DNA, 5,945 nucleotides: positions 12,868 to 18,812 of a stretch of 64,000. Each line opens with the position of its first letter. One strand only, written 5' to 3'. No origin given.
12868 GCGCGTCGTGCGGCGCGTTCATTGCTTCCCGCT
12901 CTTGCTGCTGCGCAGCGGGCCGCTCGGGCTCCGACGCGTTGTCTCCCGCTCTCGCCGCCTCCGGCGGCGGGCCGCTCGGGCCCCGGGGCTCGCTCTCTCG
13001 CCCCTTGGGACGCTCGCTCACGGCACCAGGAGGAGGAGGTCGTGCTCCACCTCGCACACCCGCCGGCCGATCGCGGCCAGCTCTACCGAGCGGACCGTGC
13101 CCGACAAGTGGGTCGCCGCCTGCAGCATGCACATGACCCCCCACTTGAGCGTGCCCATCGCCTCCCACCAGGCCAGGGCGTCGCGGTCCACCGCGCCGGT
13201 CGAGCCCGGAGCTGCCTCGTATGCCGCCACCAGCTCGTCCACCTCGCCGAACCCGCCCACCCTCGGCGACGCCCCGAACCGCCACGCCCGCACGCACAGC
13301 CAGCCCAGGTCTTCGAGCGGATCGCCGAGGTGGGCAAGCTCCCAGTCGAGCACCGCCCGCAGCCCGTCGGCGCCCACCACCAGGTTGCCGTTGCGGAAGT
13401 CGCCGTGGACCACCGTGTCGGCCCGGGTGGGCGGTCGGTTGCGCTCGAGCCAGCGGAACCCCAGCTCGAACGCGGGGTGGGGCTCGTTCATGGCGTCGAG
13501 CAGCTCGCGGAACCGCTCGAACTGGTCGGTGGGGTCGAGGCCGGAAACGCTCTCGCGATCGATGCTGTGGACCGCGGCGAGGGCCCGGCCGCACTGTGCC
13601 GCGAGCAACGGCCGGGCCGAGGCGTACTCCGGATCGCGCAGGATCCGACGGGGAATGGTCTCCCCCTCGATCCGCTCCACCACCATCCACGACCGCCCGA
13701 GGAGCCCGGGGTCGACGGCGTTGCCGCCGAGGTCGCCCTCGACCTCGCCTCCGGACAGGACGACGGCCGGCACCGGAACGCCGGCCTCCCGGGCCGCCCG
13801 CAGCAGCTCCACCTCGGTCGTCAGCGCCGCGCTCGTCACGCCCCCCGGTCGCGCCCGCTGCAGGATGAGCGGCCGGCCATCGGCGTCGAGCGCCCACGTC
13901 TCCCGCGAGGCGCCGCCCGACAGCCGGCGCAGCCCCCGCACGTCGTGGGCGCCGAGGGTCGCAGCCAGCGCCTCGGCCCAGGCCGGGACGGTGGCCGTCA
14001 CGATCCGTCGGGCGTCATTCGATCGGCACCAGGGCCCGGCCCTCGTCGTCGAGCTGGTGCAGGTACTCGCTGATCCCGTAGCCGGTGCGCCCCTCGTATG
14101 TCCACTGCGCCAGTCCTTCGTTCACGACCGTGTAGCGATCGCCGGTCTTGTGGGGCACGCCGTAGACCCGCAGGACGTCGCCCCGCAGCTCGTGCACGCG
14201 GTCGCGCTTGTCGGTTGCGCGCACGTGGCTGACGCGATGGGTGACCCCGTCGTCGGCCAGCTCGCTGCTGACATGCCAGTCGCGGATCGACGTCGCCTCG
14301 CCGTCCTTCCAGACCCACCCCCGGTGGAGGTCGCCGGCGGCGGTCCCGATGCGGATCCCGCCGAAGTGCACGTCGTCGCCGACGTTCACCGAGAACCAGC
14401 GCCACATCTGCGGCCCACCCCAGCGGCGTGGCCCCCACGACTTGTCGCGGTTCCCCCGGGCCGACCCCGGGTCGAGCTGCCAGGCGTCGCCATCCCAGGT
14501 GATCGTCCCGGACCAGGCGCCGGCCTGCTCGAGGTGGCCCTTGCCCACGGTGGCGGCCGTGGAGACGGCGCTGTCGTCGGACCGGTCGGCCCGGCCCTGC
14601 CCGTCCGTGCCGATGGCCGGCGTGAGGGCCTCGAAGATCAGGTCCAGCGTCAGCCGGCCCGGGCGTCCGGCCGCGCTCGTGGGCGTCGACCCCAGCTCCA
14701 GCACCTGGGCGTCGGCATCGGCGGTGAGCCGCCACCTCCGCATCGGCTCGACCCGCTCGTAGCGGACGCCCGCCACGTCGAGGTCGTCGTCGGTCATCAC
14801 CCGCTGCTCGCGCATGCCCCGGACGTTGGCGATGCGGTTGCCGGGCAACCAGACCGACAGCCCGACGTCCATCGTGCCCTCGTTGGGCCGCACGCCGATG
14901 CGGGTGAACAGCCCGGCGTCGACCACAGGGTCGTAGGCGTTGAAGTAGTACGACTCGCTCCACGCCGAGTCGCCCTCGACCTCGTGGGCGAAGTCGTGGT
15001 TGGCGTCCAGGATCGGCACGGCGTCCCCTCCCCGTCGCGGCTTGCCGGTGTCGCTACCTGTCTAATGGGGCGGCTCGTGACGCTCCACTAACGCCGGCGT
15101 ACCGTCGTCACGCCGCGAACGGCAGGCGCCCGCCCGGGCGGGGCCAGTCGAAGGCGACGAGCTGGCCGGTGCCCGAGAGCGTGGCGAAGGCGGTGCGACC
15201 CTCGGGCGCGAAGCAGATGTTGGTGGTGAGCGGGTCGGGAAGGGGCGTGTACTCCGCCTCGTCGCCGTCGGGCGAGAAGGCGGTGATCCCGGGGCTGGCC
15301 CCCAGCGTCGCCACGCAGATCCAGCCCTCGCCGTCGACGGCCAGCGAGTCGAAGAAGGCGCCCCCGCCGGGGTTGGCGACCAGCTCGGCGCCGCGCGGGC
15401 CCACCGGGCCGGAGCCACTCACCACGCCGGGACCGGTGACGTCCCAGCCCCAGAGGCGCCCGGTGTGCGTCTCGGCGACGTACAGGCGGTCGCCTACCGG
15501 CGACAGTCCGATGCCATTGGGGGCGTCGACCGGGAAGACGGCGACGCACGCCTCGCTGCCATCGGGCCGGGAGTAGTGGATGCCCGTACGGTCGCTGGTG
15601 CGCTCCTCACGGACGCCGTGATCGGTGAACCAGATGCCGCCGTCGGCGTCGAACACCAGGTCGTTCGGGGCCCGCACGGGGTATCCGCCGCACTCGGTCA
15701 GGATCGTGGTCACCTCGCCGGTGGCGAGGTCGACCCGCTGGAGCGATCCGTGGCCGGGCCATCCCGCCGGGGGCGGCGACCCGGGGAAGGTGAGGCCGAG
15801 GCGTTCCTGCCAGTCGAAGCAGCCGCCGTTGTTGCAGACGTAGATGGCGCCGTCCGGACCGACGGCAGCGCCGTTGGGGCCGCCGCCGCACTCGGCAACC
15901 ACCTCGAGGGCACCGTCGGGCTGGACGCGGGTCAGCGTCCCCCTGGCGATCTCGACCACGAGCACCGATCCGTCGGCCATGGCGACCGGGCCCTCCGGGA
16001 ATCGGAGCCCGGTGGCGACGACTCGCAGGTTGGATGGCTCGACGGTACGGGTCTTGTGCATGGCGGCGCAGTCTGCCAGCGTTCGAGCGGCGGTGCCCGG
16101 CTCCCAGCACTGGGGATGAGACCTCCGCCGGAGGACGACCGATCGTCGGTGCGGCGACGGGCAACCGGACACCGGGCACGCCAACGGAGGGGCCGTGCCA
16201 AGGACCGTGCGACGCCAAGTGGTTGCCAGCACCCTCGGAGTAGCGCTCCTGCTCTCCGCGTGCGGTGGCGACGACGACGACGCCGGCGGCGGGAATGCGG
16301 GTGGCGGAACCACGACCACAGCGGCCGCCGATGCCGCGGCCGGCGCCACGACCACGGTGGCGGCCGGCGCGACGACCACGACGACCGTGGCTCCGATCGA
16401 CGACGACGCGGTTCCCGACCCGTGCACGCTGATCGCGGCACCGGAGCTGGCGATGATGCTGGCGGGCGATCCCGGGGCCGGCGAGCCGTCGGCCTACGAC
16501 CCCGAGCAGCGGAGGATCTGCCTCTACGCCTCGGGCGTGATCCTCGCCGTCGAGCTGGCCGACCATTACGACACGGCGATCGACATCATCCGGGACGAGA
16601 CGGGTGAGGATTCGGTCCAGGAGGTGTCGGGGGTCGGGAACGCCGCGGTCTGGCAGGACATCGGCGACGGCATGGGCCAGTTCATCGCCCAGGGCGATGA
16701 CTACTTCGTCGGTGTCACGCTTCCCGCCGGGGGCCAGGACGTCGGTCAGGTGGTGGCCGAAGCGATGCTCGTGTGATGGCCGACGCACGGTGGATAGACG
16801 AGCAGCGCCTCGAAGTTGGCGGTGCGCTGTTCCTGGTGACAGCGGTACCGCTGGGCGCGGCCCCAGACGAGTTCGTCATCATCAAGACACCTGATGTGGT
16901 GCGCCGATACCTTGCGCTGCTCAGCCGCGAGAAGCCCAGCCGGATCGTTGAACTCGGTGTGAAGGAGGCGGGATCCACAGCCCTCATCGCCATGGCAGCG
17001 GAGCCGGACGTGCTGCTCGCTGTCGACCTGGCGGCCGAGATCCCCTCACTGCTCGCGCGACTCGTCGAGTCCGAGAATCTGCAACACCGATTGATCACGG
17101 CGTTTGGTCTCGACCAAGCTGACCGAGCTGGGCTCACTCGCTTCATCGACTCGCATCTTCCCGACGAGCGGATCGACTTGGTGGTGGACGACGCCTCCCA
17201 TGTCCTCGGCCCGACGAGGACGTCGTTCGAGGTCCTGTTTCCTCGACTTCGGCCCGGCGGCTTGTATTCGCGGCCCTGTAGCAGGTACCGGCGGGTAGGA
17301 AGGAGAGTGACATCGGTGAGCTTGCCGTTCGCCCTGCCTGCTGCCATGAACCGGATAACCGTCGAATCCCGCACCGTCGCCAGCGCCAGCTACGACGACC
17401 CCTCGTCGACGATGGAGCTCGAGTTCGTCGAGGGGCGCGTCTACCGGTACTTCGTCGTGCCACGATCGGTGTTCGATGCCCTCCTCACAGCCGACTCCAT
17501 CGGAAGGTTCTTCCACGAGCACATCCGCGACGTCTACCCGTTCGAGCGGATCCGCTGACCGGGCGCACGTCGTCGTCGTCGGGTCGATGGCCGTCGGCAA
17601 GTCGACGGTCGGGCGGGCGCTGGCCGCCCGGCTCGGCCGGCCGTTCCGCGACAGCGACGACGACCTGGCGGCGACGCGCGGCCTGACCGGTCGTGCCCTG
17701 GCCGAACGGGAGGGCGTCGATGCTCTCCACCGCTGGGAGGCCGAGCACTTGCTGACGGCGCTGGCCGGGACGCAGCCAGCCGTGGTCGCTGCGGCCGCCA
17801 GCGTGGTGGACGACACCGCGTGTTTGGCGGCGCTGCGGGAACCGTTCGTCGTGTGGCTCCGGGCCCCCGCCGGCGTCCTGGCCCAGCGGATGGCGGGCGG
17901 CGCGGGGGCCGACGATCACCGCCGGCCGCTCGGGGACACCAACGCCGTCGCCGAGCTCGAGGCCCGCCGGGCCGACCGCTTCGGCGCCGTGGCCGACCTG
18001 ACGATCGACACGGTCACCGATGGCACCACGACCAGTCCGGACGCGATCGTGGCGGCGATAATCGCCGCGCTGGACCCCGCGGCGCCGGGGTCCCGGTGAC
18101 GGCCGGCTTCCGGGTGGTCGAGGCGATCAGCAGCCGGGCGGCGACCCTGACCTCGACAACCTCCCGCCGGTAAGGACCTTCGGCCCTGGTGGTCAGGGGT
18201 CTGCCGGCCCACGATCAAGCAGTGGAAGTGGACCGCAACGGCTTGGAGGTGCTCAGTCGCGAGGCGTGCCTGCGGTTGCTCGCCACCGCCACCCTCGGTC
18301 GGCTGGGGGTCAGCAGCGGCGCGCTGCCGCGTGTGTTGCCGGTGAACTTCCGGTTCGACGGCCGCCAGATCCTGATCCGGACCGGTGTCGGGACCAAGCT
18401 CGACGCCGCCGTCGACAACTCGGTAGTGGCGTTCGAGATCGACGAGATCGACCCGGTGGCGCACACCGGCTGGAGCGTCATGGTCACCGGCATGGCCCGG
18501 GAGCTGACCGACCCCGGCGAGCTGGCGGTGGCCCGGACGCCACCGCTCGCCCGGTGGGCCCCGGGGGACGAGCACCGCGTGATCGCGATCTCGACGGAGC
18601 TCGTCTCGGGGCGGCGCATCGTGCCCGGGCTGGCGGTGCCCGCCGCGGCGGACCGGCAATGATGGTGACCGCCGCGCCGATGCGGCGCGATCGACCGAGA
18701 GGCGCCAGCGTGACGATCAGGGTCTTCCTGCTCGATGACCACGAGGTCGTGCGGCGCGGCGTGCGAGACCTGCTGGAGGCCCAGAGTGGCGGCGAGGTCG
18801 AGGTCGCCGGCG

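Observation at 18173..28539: DevR/DevS-centred dormancy-type island with six copies of a DosR-box-like dyad restricted to its promoter gaps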

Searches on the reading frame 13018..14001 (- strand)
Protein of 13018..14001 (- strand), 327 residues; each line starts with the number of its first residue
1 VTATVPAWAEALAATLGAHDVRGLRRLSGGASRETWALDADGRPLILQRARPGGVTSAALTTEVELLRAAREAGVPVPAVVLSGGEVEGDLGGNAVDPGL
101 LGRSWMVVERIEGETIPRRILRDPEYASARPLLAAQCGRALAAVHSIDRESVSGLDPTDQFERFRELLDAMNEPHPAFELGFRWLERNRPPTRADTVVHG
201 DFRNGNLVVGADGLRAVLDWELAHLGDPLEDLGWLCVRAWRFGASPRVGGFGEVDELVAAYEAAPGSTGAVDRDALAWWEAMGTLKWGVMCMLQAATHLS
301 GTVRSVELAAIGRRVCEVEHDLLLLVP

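Call 43: search_protein_families(library=pfam, proteins=[window:13018-14001:-], max_evalue=0.001)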
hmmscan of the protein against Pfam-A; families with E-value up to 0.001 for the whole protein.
window:13018-14001:- (327 aa): 1 family
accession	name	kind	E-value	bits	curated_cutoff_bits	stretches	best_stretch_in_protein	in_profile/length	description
PF01636.29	APH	-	4.4e-39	135.1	23.2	1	24-266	2-230/239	Phosphotransferase enzyme family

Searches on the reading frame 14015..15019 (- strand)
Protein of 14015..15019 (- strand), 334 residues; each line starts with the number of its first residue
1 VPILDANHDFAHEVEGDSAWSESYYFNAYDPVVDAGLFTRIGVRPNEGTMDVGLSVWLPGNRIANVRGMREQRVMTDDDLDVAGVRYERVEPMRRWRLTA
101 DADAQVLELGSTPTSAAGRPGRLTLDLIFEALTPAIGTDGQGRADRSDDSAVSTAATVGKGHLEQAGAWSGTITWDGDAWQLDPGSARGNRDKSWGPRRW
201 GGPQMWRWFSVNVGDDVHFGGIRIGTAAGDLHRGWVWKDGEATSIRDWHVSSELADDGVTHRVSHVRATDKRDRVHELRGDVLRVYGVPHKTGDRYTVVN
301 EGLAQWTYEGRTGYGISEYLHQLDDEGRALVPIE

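Call 43: search_protein_families(library=pfam, proteins=[window:14015-15019:-], max_evalue=0.001)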
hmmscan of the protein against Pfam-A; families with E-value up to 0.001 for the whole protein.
window:14015-15019:- (334 aa): 2 families
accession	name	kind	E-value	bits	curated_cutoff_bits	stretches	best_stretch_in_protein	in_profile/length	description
PF23212.2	DUF7064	-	1.7e-23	83.7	24.7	1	200-322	2-125/126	Domain of unknown function (DUF7064)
PF23213.1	DUF7065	-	2.3e-07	31.5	27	0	16-58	25-68/183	Domain of unknown function (DUF7065)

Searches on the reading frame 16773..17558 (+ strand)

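Call 43: search_protein_families(library=pfam, proteins=[window:16773-17558:+], max_evalue=0.001)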
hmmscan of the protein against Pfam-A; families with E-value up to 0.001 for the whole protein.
window:16773-17558:+ (261 aa): 2 families
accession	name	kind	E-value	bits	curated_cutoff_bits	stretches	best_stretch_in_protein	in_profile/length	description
PF13619.11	KTSC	-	1.9e-19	69.6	25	1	198-255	1-58/58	KTSC domain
PF13578.12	Methyltransf_24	-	2.9e-05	25.3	26.3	1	59-164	1-99/105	Methyltransferase domain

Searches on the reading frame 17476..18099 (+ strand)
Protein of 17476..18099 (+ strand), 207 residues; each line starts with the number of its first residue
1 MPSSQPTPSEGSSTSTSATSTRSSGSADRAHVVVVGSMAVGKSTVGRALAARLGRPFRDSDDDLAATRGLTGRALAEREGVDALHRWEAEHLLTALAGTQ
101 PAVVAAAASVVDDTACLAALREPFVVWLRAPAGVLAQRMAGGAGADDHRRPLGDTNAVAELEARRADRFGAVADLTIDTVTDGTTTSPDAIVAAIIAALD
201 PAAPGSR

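Call 8: search_protein_families(library=pfam, proteins=[window:17476-18099:+])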
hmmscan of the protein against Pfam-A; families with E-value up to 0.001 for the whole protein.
window:17476-18099:+ (207 aa): 4 families
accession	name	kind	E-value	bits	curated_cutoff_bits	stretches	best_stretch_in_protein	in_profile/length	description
PF01202.28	SKI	-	6.6e-18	65.8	22.1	1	38-198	1-157/159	Shikimate kinase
PF13238.12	AAA_18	-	1.8e-08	35.3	29.4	1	32-141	1-110/128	AAA domain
PF13671.12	AAA_33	-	0.00017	22.3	27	1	32-150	2-126/143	AAA domain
PF13191.12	AAA_16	-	0.0002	22.3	32.6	1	24-126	21-136/167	AAA ATPase domain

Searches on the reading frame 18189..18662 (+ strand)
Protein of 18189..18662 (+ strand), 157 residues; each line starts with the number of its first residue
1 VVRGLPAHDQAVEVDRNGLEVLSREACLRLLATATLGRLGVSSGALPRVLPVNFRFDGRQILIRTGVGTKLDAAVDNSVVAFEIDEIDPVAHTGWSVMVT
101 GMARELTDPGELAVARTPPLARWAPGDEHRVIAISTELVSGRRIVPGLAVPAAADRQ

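Call 8: search_protein_families(library=pfam, proteins=[window:18189-18662:+])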
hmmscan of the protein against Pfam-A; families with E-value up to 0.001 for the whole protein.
window:18189-18662:+ (157 aa): 1 family
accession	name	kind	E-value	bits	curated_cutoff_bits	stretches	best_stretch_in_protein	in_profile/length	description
PF12900.13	Pyridox_ox_2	-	1.1e-27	97.2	27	1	23-143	1-140/140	Pyridoxamine 5'-phosphate oxidase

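Call 37: search_protein_families(library=ncbifam, proteins=[window:18222-18662:+], max_evalue=0.00001)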
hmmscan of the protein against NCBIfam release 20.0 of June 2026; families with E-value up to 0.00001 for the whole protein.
window:18222-18662:+ (146 aa): 0 families
